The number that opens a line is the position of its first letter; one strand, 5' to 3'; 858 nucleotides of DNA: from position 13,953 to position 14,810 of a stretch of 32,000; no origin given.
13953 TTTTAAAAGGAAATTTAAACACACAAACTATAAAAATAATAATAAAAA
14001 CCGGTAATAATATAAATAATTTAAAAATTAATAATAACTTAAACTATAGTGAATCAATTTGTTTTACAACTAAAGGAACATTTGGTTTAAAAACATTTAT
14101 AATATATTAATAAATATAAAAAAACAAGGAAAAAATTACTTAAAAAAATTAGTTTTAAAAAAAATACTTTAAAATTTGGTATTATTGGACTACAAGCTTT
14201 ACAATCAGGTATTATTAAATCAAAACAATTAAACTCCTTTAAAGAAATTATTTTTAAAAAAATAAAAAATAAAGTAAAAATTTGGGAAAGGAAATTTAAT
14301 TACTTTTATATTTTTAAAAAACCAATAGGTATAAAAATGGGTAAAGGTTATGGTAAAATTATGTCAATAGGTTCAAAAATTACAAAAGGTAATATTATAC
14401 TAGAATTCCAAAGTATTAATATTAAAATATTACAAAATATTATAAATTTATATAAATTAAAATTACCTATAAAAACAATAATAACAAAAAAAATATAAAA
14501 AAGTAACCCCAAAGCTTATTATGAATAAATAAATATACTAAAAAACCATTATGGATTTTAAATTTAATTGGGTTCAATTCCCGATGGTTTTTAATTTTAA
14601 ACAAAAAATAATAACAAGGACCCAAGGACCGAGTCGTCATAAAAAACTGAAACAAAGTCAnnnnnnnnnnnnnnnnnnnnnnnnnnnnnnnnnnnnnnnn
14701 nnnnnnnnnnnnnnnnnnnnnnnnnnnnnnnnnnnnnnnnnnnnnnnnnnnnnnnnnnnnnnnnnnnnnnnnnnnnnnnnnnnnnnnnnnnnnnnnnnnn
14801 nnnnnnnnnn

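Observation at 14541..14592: Two direct tRNA-like mini-elements bracket the repeat domain and covary in their terminal stem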

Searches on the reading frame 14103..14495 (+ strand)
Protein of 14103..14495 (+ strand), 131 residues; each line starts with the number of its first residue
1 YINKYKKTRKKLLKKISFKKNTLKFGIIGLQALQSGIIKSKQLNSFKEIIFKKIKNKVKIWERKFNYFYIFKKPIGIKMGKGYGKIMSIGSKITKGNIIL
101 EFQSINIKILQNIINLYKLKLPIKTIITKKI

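Call 84: find_homologous_proteins(query=window:14103-14495:+, max_evalue=0.00001)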
Query window:14103-14495:+ (131 aa): 14 proteins with E <= 0.00001 among 113 candidates.
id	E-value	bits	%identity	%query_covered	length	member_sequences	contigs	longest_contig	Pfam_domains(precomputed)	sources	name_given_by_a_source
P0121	3.9e-26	109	49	94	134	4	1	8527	PF00252.25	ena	-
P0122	1.2e-24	104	43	86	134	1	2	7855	PF00252.25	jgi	jgi:large subunit ribosomal protein L16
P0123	1.2e-23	101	50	80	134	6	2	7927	PF00252.25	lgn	-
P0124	1.6e-23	101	42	86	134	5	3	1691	PF00252.25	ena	-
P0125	2.5e-22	97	44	95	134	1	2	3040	PF00252.25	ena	-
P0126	2.9e-22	97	43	93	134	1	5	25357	PF00252.25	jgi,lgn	jgi:large subunit ribosomal protein L16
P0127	3.7e-21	93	42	93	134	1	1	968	PF00252.25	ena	-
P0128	2.6e-20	90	41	93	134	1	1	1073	PF00252.25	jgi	jgi:large subunit ribosomal protein L16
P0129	6.2e-20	89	40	92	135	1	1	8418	PF00252.25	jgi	jgi:large subunit ribosomal protein L16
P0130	1.1e-18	85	42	88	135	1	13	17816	PF00252.25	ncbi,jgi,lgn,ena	jgi:large subunit ribosomal protein L16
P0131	1.5e-18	85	45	79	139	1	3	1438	PF00252.25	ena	-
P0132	2.4e-18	84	50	85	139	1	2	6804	PF00252.25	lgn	-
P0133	3.5e-17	80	37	84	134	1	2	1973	PF00252.25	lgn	-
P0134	4.5e-13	67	35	88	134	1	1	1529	PF00252.25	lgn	-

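Call 85: find_encoding_contigs(protein=P0121, flank=8000, max_places=2)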
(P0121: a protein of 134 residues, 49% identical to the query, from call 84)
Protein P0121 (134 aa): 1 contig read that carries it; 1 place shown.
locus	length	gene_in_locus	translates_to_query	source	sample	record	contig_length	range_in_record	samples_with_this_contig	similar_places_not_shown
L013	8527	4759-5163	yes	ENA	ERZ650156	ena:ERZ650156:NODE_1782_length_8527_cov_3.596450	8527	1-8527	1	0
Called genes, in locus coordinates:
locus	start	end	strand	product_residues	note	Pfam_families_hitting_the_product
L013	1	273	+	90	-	?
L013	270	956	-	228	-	PF00902:TatC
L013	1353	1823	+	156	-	-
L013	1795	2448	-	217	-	PF00411:Ribosomal_S11 (weak)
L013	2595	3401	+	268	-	PF00181:Ribosomal_L2_N, PF03947:Ribosomal_L2_C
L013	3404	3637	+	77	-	PF00203:Ribosomal_S19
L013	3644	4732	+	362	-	PF00189:Ribosomal_S3_C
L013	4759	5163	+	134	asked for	PF00252:Ribosomal_L16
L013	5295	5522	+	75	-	PF00137:ATP-synt_C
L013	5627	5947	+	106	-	PF00420:Oxidored_q2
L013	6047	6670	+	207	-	PF13510:Fer2_4 (weak), PF10588:NADH-G_4Fe-4S_3, PF22117:Fer4_Nqo3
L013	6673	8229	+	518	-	PF22151:Fer4_NDSU1 (weak), PF00384:Molybdopterin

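Call 86: find_encoding_contigs(protein=P0123, flank=8000, max_places=2)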
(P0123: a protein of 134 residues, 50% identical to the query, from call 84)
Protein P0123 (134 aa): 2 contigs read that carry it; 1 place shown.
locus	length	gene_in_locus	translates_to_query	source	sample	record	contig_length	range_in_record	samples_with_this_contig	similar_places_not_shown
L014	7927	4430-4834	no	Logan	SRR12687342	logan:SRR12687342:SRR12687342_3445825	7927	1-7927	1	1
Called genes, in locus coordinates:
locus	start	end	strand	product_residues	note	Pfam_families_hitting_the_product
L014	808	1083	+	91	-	-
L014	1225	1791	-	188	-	PF00411:Ribosomal_S11 (weak)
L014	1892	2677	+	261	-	PF00181:Ribosomal_L2_N, PF03947:Ribosomal_L2_C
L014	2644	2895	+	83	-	PF00203:Ribosomal_S19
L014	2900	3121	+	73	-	-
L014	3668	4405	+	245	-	PF00189:Ribosomal_S3_C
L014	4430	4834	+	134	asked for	PF00252:Ribosomal_L16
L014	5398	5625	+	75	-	PF00137:ATP-synt_C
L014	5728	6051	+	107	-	PF00420:Oxidored_q2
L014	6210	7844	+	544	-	PF22151:Fer4_NDSU1 (weak), PF00384:Molybdopterin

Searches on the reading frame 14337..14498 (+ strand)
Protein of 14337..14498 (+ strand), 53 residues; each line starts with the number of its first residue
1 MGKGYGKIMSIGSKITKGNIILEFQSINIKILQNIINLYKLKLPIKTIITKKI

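Call 93: find_encoding_contigs(protein=window:14337-14498:+, flank=10000, max_places=10)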
Protein window:14337-14498:+ (53 aa): 3 contigs read that carry it; 2 places shown.
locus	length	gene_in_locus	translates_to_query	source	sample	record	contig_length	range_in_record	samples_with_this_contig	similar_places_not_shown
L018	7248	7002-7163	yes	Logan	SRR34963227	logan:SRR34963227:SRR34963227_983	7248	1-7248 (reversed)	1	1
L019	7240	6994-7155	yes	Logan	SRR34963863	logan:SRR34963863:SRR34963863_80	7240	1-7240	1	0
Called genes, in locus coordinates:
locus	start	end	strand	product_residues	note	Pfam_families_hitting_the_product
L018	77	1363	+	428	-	PF00033:Cytochrome_B, PF13631:Cytochrom_B_N_2, PF00032:Cytochrom_B_C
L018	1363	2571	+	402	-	PF00510:COX3, PF00507:Oxidored_q4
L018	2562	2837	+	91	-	-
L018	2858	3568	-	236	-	PF00902:TatC (weak)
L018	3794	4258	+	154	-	-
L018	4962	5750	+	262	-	PF00181:Ribosomal_L2_N, PF03947:Ribosomal_L2_C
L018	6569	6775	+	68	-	-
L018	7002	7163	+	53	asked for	PF00252:Ribosomal_L16 (weak)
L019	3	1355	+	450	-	?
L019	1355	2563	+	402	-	PF00510:COX3, PF00507:Oxidored_q4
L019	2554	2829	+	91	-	-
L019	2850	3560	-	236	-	PF00902:TatC (weak)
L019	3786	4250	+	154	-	-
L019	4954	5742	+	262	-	PF00181:Ribosomal_L2_N, PF03947:Ribosomal_L2_C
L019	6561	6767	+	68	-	-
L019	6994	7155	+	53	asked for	PF00252:Ribosomal_L16 (weak)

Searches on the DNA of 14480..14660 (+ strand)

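Call 15: search_rna_families(source=window, start=14480, end=14660, threshold=evalue, max_evalue=10, show_alignments=3)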
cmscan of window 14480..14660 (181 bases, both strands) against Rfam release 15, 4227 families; matches with E-value up to 10: 7.
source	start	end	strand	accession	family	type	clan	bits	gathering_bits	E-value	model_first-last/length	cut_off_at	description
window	14534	14596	-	RF03815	mir-3051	Gene; miRNA;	-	23.6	100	0.039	1-77/77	no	mir-3051 microRNA precursor family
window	14542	14593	-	RF04354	Plastid-ycf2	Cis-reg;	-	19.1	65.7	0.094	1-75/75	no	Plastid-ycf2 5UTR RNA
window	14513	14589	+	RF01422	snoR116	Gene; snRNA; snoRNA; CD-box;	-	15.2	47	2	1-86/86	no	small nucleolar RNA snoR116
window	14527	14652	+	RF02546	LSU_trypano_mito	Gene; rRNA;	CL00112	10.5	60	3.1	204-561/561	no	Trypanosomatid mitochondrial large subunit ribosomal RNA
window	14587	14615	+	RF02653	StyR-143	Gene; sRNA;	-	10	176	8.8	1-29/144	no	Salmonella enterica Typhi npcRNA 143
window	14535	14597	-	RF02583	Teg23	Gene; sRNA;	-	9.5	166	4.2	350-410/433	no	S. aureus Teg23 small RNA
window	14570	14582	+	RF00023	tmRNA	Gene;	CL00001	6.9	47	0.45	349-361/374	no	transfer-messenger RNA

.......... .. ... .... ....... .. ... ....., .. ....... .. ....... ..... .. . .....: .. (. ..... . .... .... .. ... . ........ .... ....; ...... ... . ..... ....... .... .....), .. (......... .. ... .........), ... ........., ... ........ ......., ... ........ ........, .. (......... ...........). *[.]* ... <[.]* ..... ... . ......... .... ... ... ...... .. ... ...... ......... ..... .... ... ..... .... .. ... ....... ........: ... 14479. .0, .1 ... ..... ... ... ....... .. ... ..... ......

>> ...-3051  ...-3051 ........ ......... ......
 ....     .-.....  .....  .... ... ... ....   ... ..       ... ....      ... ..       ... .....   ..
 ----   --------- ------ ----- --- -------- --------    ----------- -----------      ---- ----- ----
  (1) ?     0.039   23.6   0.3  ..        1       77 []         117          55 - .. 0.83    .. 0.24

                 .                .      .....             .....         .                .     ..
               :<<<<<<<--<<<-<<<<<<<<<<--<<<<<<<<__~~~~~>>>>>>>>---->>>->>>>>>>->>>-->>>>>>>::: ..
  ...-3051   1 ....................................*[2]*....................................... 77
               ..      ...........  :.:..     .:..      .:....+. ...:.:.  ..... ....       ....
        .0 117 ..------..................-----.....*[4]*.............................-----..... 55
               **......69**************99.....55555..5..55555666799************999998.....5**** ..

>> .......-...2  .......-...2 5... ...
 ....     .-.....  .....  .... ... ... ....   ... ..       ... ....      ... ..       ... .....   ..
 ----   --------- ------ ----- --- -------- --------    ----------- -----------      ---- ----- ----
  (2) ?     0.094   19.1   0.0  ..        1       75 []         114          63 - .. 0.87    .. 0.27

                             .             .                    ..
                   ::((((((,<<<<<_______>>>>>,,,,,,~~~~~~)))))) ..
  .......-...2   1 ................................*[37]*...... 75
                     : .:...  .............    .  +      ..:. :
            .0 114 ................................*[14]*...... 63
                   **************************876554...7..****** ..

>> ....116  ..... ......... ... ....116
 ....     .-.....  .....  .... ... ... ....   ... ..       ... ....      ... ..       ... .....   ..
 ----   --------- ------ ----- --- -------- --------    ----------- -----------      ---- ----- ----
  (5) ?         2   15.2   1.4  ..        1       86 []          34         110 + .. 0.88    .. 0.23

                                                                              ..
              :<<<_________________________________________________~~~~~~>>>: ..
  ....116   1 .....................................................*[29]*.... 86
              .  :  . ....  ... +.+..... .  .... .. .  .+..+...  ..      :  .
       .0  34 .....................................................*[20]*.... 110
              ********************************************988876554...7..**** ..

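Call 62: build_rna_model(alignment_id=A3, structure=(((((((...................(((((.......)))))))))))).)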
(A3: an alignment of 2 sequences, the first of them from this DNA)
Model R1 built from alignment A3 (2 sequences, 51 columns); structure: as given.
model positions 51; base pairs 12; branch points 0; effective number of sequences 2; information 0.993 bits per position. Calibrated on 0.2 Mb of random sequence (short: E-values are rough).
structure used (alignment columns):
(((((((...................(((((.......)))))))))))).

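Call 63: search_with_rna_model(model_id=R1, source=window, filters=off, max_evalue=10, show_alignments=4)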
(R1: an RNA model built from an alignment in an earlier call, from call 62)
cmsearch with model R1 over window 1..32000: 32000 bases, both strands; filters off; matches with E-value up to 10: 149.
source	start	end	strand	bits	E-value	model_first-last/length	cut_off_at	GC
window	14542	14592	+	81.1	4.4e-15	1-51/51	no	0.27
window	28193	28244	+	75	8.9e-14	1-51/51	no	0.25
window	23717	23742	+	23.5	0.015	1-51/51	no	0.15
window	28192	28243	-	19.5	0.11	1-51/51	no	0.25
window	29801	29845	+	19.4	0.12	1-51/51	no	0.18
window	7422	7469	+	19.4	0.12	1-51/51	no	0.19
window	11724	11768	-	17.2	0.37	1-51/51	no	0.24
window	12674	12716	-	17.1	0.38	1-51/51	no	0.26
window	22443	22473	-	16.9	0.42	1-51/51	no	0.13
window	24976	25006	+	16.9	0.42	1-51/51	no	0.13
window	10968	11002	+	16.9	0.42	1-51/51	no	0.17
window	14541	14591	-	16.8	0.45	1-51/51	no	0.27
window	23645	23695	+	16.7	0.46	1-51/51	no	0.18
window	4234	4290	+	16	0.66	1-51/51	no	0.32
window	9422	9458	+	15.7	0.78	1-51/51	no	0.32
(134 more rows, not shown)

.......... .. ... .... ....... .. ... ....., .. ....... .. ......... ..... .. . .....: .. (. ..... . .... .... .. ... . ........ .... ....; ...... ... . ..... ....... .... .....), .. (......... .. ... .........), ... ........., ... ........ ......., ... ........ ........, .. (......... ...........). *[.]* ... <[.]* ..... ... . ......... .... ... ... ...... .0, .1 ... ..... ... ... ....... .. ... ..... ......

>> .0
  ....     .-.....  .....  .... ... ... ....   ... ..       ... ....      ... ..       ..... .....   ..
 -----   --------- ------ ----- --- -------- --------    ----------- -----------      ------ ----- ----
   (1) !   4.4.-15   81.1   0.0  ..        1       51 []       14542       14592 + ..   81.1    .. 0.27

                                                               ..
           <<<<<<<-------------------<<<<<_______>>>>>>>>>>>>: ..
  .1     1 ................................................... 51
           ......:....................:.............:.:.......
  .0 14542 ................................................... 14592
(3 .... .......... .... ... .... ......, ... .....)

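Call 64: search_with_rna_model(model_id=R1, sources=[L001, L002, L003, L004, L010, L011, L012], filters=off, max_evalue=10)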
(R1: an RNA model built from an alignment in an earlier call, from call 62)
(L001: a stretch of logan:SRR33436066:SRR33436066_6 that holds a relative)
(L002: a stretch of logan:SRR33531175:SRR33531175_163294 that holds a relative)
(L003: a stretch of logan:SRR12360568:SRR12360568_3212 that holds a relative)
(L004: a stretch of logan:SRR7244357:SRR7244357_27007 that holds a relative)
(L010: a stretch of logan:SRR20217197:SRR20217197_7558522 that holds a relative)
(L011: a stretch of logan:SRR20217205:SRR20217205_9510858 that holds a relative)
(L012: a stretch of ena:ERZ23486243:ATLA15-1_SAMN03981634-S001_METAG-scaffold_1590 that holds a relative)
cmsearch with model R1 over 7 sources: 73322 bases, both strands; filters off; matches with E-value up to 10: 84.
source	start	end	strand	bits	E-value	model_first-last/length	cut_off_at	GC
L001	10910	10945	+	24.5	0.021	1-51/51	no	0.14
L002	8420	8463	-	23.8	0.03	1-51/51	no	0.25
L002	11230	11266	-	21.5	0.095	1-51/51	no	0.14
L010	5475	5519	+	20.3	0.18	1-51/51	no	0.29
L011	5808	5852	+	20.3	0.18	1-51/51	no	0.29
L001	5980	6034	+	17.6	0.68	1-51/51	no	0.29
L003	1850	1886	+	17.4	0.76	1-51/51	no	0.19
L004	373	409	+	17.4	0.76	1-51/51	no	0.19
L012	10877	10913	-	17.1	0.88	1-51/51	no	0.11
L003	394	435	+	17.1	0.88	1-51/51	no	0.21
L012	10367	10420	+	17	0.89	1-51/51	no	0.19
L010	7415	7455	+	16.9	0.96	1-51/51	no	0.12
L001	10808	10847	-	16.5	1.1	1-51/51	no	0.15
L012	882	917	+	16.4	1.2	1-51/51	no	0.17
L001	11236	11271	+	16.4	1.2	1-51/51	no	0.17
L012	14838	14859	-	16.4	1.2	1-51/51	no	0.32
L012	19147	19199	+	16.3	1.3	1-51/51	no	0.21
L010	1072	1106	+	15.9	1.6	1-51/51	no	0.17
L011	1405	1439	+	15.9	1.6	1-51/51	no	0.17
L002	6904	6951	+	15.9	1.6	1-51/51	no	0.19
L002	3184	3226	+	15.8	1.6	1-51/51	no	0.12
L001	4527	4575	-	15.7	1.7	1-51/51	no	0.18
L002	6007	6047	+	15.7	1.8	1-51/51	no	0.15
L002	6006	6046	-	15.4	2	1-51/51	no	0.15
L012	3068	3108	+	15.4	2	1-51/51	no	0.27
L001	2841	2889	-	15.4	2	1-51/51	no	0.24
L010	3011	3062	-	15.3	2.1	1-51/51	no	0.35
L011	3344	3395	-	15.3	2.1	1-51/51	no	0.35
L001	2110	2143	+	15.3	2.1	1-51/51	no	0.21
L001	13426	13473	+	15.2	2.2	1-51/51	no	0.25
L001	8418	8455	-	15.1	2.4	1-51/51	no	0.11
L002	7720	7753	+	15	2.5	1-51/51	no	0.18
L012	8751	8784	+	15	2.5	1-51/51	no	0.18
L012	9563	9603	-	14.9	2.6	1-51/51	no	0.12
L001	486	531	+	14.8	2.7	1-51/51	no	0.22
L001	10515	10540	+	14.8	2.8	1-51/51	no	0.12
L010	1858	1894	+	14.7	2.9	1-51/51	no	0.3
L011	2191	2227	+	14.7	2.9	1-51/51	no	0.3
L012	10531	10561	-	14.6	3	1-51/51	no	0.1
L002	1821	1853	+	14.6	3.1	1-51/51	no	0.21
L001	11818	11836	-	14.4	3.4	1-51/51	no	0.21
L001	13910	13959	+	14.3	3.5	1-51/51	no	0.28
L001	75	110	-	14.2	3.6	1-51/51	no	0.14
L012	6397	6432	+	14.2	3.6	1-51/51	no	0.28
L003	1058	1103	+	14.1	3.9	1-51/51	no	0.17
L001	10909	10944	-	14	4.1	1-51/51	no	0.14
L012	13596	13617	-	14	4.1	1-51/51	no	0.09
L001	10956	10987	-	13.9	4.3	1-51/51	no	0.31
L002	8015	8038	+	13.8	4.6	1-51/51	no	0.17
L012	11767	11786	+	13.8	4.6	1-51/51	no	0.15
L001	2667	2706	-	13.7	4.7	1-51/51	no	0.12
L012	6253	6307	-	13.7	4.8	1-51/51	no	0.2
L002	6175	6223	-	13.6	4.9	1-51/51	no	0.22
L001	12904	12941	+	13.6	5.1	1-51/51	no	0.18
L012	6290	6329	+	13.5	5.2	1-51/51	no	0.17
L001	11819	11837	+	13.5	5.2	1-51/51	no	0.16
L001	2657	2688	+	13.5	5.2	1-51/51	no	0.09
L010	3067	3088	-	13.4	5.7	1-51/51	no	0.27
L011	3400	3421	-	13.4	5.7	1-51/51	no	0.27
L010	5538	5583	+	13.3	5.7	1-51/51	no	0.3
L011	5871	5916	+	13.3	5.7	1-51/51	no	0.3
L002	6793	6848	+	13.3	5.9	1-51/51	no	0.16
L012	9973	10018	+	13.2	6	1-51/51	no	0.13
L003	1905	1931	-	13.1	6.3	1-51/51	no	0.11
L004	428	454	-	13.1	6.3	1-51/51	no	0.11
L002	4064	4107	-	13.1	6.5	1-51/51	no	0.2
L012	17354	17381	-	13.1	6.6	1-51/51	no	0.11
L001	2340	2362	-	13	6.8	1-51/51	no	0.13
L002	8899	8920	+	13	6.9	1-51/51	no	0.09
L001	12958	13001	-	12.9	7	1-51/51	no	0.23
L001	975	1010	-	12.9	7.1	1-51/51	no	0.17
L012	11766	11785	-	12.9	7.2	1-51/51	no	0.15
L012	13597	13618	+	12.8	7.3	1-51/51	no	0.09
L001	4270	4303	-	12.8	7.5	1-51/51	no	0.12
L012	12143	12187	-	12.8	7.6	1-51/51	no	0.2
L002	9586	9614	+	12.6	8.2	1-51/51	no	0.21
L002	2906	2947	-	12.6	8.3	1-51/51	no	0.17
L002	4215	4243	-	12.6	8.3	1-51/51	no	0.14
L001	8332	8347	+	12.5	8.6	1-51/51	no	0.12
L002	1428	1472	+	12.4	9.3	1-51/51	no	0.2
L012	4867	4894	+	12.3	9.5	1-51/51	no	0.14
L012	6831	6870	+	12.3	9.6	1-51/51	no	0.2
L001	11384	11433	-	12.3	9.9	1-51/51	no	0.22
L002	10223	10264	+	12.2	10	1-51/51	no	0.12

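Call 87: search_with_rna_model(model_id=R1, sources=[L013, L014], filters=off, max_evalue=1)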
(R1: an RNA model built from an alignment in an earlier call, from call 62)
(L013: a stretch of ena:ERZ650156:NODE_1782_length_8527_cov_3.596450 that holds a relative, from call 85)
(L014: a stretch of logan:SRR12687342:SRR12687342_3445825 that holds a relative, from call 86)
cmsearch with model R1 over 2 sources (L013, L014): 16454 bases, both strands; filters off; matches with E-value up to 1: 5.
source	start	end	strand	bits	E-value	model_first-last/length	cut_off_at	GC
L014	7027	7064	+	16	0.35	1-51/51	no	0.18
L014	6813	6857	+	15.7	0.39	1-51/51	no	0.2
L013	3978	4003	-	15.5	0.43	1-51/51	no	0.23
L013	7475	7503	-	14.7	0.66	1-51/51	no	0.17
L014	68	101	+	14.1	0.88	1-51/51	no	0.12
